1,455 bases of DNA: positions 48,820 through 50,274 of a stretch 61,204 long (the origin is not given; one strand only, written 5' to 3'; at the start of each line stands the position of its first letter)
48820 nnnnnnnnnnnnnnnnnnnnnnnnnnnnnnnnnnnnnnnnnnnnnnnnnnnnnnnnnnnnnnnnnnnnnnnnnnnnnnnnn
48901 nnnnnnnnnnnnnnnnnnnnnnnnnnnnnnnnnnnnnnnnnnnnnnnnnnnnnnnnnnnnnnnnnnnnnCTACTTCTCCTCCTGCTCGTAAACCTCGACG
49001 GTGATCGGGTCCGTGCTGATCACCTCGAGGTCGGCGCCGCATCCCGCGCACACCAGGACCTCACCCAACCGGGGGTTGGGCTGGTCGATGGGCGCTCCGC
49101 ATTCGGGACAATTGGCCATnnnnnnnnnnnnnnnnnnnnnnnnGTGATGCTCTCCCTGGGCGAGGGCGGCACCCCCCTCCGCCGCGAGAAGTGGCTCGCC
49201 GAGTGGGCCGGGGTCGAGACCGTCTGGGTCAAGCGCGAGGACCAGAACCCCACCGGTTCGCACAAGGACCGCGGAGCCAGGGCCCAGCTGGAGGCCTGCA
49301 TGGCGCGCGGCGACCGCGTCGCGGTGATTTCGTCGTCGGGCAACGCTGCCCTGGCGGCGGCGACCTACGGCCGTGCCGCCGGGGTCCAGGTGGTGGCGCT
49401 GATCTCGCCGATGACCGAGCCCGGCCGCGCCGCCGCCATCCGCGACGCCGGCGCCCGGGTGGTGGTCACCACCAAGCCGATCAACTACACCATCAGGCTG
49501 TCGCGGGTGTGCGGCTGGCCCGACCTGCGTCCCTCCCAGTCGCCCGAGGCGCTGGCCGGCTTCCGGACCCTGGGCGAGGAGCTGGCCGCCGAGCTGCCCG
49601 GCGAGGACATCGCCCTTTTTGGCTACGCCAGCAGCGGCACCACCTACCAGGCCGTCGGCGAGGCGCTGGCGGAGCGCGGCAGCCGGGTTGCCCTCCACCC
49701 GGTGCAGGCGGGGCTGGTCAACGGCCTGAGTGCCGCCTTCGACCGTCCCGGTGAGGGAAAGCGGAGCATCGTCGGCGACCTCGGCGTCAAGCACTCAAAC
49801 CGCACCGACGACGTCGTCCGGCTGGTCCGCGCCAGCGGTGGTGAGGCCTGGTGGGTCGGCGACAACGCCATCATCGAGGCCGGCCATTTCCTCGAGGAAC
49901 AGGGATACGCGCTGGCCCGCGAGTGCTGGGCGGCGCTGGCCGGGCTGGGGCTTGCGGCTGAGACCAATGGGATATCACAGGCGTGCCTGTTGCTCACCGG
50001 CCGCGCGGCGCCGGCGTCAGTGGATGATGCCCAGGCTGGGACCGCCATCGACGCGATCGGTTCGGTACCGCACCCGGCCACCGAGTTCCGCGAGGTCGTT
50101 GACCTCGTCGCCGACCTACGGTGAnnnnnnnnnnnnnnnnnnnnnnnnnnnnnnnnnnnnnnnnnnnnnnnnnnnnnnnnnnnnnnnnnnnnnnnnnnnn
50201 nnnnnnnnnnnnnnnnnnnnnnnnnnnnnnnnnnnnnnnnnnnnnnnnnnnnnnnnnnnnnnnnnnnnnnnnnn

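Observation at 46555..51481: LysW-like carrier ORF among MurD-like ligase, threonine-synthase-like PLP enzyme, large ATP-grasp ligase and C40 peptidase: candidate undescribed carrier-dependent ligation module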

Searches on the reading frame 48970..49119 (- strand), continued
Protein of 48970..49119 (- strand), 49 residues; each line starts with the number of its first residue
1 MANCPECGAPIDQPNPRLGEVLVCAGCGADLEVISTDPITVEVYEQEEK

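Call 101: list_cluster_members(proteins=[P0214, P0260, P0271, P0274, P0276, P0326, P0347, P0321, P0265, P0252])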
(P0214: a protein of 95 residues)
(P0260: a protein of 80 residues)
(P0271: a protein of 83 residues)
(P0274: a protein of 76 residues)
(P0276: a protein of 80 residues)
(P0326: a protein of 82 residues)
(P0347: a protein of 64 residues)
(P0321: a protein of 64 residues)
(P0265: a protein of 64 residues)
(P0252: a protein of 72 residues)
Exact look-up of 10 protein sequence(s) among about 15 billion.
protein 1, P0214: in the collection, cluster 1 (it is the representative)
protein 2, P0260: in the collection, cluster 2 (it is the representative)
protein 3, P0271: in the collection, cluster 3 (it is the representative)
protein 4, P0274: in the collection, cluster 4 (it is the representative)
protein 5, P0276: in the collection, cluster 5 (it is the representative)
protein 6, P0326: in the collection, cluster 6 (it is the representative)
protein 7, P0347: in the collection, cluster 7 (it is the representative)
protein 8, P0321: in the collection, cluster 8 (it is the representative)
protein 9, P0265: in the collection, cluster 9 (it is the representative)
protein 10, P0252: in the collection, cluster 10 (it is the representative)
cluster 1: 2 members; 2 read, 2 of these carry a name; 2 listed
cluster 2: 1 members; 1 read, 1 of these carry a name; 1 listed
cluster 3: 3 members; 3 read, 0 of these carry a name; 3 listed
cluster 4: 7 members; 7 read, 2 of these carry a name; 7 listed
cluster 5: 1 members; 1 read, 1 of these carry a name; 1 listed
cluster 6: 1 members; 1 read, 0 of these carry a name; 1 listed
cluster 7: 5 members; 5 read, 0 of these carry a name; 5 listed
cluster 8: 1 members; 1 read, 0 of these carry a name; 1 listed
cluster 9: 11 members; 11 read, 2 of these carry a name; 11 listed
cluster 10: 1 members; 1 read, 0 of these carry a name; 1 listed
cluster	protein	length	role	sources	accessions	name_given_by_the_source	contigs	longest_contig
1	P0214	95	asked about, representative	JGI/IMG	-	alpha-aminoadipate carrier protein LysW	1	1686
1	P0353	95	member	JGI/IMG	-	alpha-aminoadipate carrier protein LysW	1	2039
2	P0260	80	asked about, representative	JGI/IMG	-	alpha-aminoadipate carrier protein LysW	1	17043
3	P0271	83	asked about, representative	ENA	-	-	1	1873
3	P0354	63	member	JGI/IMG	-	-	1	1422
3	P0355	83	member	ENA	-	-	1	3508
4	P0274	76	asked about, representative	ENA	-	-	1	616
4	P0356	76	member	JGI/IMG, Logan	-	alpha-aminoadipate carrier protein LysW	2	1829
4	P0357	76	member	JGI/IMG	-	alpha-aminoadipate carrier protein LysW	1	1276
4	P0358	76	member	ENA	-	-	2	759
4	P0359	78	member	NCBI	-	-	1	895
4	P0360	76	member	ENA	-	-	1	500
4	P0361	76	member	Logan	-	-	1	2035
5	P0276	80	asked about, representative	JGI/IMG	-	alpha-aminoadipate carrier protein LysW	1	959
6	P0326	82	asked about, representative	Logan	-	-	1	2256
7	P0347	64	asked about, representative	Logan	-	-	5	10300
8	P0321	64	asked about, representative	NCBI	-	-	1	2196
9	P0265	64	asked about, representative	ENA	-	-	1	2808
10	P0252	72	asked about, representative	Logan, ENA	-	-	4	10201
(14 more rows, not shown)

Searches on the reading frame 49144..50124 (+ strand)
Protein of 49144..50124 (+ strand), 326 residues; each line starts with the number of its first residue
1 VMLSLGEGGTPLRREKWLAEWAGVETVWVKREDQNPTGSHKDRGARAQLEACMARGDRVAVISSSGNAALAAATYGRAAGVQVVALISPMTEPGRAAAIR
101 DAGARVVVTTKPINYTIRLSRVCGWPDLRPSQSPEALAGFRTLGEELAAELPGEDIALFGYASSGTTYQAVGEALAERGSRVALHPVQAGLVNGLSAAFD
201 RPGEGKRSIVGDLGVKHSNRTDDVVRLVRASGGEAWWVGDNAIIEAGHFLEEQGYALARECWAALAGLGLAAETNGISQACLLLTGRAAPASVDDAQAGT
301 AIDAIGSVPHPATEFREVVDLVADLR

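Call 3: search_protein_families(library=pfam, proteins=[window:49144-50124:+], max_evalue=0.01)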
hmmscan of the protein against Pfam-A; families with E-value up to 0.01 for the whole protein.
window:49144-50124:+ (326 aa): 2 families
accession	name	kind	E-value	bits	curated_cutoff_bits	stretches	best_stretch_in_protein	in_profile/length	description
PF00291.31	PALP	-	3.2e-43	148.6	35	1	4-286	2-295/295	Pyridoxal-phosphate dependent enzyme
PF13580.11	SIS_2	-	0.0098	16.4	27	0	37-88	83-138/138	SIS domain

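Call 4: search_protein_families(library=ncbifam, proteins=[window:49144-50124:+], max_evalue=0.01)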
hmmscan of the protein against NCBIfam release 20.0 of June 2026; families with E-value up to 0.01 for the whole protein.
window:49144-50124:+ (326 aa): 36 families (the best 25 are shown)
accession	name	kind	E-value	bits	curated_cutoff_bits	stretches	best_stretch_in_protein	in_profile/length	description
NF006050.0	PRK08197.1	equivalog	9.4e-21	74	303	1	2-151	73-226/406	threonine synthase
NF004170.0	PRK05638.1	equivalog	2.7e-17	62.5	421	1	2-158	59-217/442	threonine synthase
NF005680.0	PRK07476.1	equivalog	1.7e-14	53.6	413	1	10-180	24-197/326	hydroxyectoine utilization dehydratase EutB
NF004996.0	PRK06381.1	equivalog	2e-14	53.4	266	1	8-151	14-163/319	threonine synthase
NF006205.0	PRK08329.1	equivalog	4e-14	52.3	358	1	25-285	72-337/347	threonine synthase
NF006094.0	PRK08246.1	subfamily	4.5e-13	49.3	331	1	24-270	36-282/310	serine/threonine dehydratase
NF005035.0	PRK06450.1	equivalog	5.5e-12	45.2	301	1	2-107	51-147/338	threonine synthase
TIGR03945.1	PLP_SbnA_fam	equivalog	7.8e-12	44.9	349.95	1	26-113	23-114/304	2,3-diaminopropionate biosynthesis protein SbnA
NF005292.0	PRK06815.1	equivalog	3.9e-11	42.6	371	1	10-155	22-171/320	threonine/serine dehydratase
TIGR01124.1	ilvA_2Cterm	equivalog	4e-11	42.2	411.3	1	10-165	18-177/499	threonine ammonia-lyase, biosynthetic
TIGR00260.1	thrC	equivalog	2.7e-10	39.9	167.1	1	3-87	16-104/340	threonine synthase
TIGR01138.1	cysM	equivalog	1.1e-09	38.3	394.2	1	8-111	7-113/290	cysteine synthase B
NF009130.0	PRK12483.1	subfamily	2.5e-09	36.3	801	1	10-167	38-199/521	threonine ammonia-lyase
NF005600.0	PRK07334.1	equivalog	2.6e-09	36.2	496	1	10-147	29-170/408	threonine ammonia-lyase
NF006674.0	PRK09224.1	subfamily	3.3e-09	36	577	1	10-153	26-173/508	threonine ammonia-lyase IlvA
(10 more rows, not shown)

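Call 18: search_solved_structures(query=window:49144-50124:+, max_evalue=0.00001)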
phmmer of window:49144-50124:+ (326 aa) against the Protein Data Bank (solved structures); distinct sequences matched with E-value up to 0.00001: 20.
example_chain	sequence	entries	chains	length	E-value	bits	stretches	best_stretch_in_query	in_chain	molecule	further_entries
6cgq_A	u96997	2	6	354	4.8e-12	49.2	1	3-279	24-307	Threonine synthase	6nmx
2zsj_A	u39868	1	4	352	2.2e-11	47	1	3-268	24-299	Threonine synthase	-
1uim_A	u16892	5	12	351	2.5e-11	46.8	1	3-287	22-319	Threonine Synthase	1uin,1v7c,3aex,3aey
2d1f_A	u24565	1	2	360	2.8e-11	46.7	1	4-146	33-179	Threonine synthase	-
8y1j_A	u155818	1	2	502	2e-09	40.5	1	10-214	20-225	L-threonine dehydratase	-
2rkb_A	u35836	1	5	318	7.6e-09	38.7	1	10-164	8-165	Serine dehydratase-like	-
1pwe_A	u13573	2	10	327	1.5e-08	37.7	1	10-165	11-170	L-serine dehydratase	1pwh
2jc3_A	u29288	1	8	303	5.5e-08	35.8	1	8-227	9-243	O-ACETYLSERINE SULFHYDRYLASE B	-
4h27_A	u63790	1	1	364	1.7e-07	34.2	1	10-151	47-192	L-serine dehydratase/L-threonine deaminase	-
2v03_A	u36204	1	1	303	3.3e-07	33.3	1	8-112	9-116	Cysteine synthase B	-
2bhs_A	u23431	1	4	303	3.3e-07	33.3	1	8-112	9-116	CYSTEINE SYNTHASE B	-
1ve1_A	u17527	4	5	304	3.7e-07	33.1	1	9-196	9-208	O-acetylserine sulfhydrylase | O-acetylserine (Thiol)-lyase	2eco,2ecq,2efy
2bht_A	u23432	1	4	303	4e-07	33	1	8-113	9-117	CYSTEINE SYNTHASE B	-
1p5j_A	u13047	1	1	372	2.2e-06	30.6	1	10-151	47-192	L-serine dehydratase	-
3dwi_A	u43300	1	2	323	3.5e-06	29.9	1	26-188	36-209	Cysteine synthase B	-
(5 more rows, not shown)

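Call 64: search_protein_families(library=padloc, proteins=[window:49144-50124:+], max_evalue=0.001)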
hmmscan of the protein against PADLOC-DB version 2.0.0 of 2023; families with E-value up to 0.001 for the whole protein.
window:49144-50124:+ (326 aa): 0 families

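Call 65: search_solved_structures(query=window:49144-50124:+, max_evalue=1e-10, show_alignments=3)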
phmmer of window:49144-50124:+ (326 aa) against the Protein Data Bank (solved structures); distinct sequences matched with E-value up to 1e-10: 4.
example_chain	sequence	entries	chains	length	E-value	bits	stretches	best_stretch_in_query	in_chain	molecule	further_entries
6cgq_A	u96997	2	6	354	4.8e-12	49.2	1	3-279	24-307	Threonine synthase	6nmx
2zsj_A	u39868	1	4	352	2.2e-11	47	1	3-268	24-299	Threonine synthase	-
1uim_A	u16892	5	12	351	2.5e-11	46.8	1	3-287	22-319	Threonine Synthase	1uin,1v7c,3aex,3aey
2d1f_A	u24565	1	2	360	2.8e-11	46.7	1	4-146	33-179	Threonine synthase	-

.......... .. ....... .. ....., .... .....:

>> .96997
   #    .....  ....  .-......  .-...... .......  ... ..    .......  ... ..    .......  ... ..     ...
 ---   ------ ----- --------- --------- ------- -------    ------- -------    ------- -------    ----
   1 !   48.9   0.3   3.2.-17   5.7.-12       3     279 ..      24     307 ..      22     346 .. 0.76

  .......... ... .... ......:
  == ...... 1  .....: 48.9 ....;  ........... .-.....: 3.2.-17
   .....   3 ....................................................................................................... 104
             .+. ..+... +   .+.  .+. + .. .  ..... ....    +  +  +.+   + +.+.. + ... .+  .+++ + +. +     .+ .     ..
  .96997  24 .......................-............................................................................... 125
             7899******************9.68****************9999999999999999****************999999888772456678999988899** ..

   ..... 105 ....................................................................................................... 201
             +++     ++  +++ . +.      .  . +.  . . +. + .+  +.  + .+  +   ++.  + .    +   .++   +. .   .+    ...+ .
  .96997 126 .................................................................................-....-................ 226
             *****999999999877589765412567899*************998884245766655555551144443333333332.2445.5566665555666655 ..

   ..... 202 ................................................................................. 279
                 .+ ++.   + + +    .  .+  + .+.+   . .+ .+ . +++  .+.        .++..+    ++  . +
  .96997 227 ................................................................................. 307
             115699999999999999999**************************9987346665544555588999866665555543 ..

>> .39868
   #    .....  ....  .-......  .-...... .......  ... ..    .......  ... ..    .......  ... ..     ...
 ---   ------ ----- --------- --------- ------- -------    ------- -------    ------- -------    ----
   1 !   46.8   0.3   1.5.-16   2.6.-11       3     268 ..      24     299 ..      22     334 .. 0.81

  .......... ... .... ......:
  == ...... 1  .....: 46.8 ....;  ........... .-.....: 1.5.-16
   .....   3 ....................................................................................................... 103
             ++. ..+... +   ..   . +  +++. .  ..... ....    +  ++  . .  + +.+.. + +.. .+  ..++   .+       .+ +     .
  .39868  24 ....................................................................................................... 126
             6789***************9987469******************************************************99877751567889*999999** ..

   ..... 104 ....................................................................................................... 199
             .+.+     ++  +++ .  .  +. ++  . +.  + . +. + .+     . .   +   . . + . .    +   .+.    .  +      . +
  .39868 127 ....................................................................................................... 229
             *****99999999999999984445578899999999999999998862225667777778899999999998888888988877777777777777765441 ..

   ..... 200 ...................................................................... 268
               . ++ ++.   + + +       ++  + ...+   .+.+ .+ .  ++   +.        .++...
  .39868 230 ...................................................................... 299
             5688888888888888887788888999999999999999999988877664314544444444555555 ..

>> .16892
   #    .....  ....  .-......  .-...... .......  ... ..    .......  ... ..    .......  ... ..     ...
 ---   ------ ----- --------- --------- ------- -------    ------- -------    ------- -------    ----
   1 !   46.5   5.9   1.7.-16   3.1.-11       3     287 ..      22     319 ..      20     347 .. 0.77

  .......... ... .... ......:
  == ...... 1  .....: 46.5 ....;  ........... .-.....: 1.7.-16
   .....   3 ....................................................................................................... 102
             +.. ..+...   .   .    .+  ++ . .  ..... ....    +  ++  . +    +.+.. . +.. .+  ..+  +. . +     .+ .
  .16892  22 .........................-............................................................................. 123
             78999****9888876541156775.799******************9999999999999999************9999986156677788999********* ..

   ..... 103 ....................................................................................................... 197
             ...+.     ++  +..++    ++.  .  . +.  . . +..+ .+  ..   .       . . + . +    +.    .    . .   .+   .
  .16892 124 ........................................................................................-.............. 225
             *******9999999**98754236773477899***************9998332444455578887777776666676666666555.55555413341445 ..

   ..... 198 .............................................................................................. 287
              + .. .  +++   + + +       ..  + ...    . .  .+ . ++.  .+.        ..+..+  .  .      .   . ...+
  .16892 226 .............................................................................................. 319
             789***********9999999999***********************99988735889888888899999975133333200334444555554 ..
